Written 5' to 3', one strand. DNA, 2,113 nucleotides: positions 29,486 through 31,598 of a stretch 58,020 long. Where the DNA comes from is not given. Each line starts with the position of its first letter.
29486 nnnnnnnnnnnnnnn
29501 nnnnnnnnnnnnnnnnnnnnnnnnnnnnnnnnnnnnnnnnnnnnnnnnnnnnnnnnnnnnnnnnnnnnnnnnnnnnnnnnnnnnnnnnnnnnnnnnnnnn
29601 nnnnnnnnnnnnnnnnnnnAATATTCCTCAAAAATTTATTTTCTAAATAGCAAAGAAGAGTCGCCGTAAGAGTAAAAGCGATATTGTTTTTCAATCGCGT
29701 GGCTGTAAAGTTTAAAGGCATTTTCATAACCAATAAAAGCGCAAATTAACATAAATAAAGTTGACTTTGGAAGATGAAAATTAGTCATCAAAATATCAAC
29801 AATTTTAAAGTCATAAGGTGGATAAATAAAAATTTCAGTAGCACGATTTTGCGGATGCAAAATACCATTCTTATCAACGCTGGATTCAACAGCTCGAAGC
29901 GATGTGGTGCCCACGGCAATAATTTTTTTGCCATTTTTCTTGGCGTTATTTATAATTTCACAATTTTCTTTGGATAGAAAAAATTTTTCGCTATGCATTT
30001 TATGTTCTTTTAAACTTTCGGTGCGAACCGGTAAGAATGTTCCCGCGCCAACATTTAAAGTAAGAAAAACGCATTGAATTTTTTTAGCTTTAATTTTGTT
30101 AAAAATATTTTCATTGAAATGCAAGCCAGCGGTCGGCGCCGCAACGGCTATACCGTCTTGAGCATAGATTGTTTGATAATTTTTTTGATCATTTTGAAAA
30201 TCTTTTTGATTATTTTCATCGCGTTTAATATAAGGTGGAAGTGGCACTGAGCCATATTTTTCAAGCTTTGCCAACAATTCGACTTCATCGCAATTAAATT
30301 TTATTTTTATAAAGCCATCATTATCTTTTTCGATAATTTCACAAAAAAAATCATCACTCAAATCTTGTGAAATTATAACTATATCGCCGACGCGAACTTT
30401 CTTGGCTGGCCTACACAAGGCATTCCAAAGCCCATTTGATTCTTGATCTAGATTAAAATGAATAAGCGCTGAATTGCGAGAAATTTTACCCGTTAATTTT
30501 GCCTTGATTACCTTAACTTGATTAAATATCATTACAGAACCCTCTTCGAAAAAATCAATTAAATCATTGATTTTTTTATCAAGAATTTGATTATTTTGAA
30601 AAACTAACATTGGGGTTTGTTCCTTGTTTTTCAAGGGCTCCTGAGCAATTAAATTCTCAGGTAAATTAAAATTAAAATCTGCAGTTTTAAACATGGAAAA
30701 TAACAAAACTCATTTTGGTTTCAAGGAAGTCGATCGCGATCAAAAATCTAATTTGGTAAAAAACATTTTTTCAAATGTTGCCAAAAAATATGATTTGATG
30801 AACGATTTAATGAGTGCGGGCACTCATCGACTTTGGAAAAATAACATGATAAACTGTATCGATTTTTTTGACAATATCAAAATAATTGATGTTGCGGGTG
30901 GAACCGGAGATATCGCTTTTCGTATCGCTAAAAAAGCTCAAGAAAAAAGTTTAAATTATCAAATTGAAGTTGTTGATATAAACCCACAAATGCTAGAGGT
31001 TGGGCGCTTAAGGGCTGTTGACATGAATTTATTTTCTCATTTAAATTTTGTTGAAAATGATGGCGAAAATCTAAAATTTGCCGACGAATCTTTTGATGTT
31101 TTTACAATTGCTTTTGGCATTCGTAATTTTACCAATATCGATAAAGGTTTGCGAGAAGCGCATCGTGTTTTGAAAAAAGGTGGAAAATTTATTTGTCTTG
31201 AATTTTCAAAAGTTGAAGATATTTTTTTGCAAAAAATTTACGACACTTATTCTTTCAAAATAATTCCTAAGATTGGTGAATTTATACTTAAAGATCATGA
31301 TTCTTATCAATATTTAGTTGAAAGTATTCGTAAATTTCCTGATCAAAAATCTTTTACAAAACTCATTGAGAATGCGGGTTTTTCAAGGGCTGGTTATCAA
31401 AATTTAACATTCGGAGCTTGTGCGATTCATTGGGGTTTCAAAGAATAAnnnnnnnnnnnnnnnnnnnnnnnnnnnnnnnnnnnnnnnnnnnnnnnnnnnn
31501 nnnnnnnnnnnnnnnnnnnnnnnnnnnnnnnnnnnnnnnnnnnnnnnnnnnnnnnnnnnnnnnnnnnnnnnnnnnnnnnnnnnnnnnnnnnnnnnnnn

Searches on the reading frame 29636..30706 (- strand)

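Call 18: search_protein_families(library=pfam, proteins=[window:29636-30706:-])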
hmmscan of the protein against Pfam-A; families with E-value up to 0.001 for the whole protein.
window:29636-30706:- (356 aa): 1 family
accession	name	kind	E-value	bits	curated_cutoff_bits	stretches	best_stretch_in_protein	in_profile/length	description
PF02547.20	Queuosine_synth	-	1e-114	383.5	25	1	9-353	2-322/322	Queuosine biosynthesis protein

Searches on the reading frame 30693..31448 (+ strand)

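Call 18: search_protein_families(library=pfam, proteins=[window:30693-31448:+])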
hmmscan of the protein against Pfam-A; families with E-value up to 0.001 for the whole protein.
window:30693-31448:+ (251 aa): 8 families
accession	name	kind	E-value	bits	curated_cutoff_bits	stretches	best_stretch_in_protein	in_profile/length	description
PF01209.24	Ubie_methyltran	-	1.5e-85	286.7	20.1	1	17-250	4-233/233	ubiE/COQ5 methyltransferase family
PF08241.18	Methyltransf_11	-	1.1e-17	64.8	21.2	1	66-168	2-95/95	Methyltransferase domain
PF13649.12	Methyltransf_25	-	2.1e-17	64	27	1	64-164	1-97/97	Methyltransferase domain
PF13847.12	Methyltransf_31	-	2.5e-16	60.1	27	1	60-228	3-144/145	Methyltransferase domain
PF08242.18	Methyltransf_12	-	9.4e-11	42.8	30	1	65-166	1-98/98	Methyltransferase domain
PF13489.12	Methyltransf_23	-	7e-07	29.6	27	1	44-230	13-159/164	Methyltransferase domain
PF05148.21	Methyltransf_8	-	5.8e-05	23.5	27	0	119-171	108-159/219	Hypothetical methyltransferase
PF05175.20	MTS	-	0.00033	20.8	23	1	60-168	31-138/170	Methyltransferase small domain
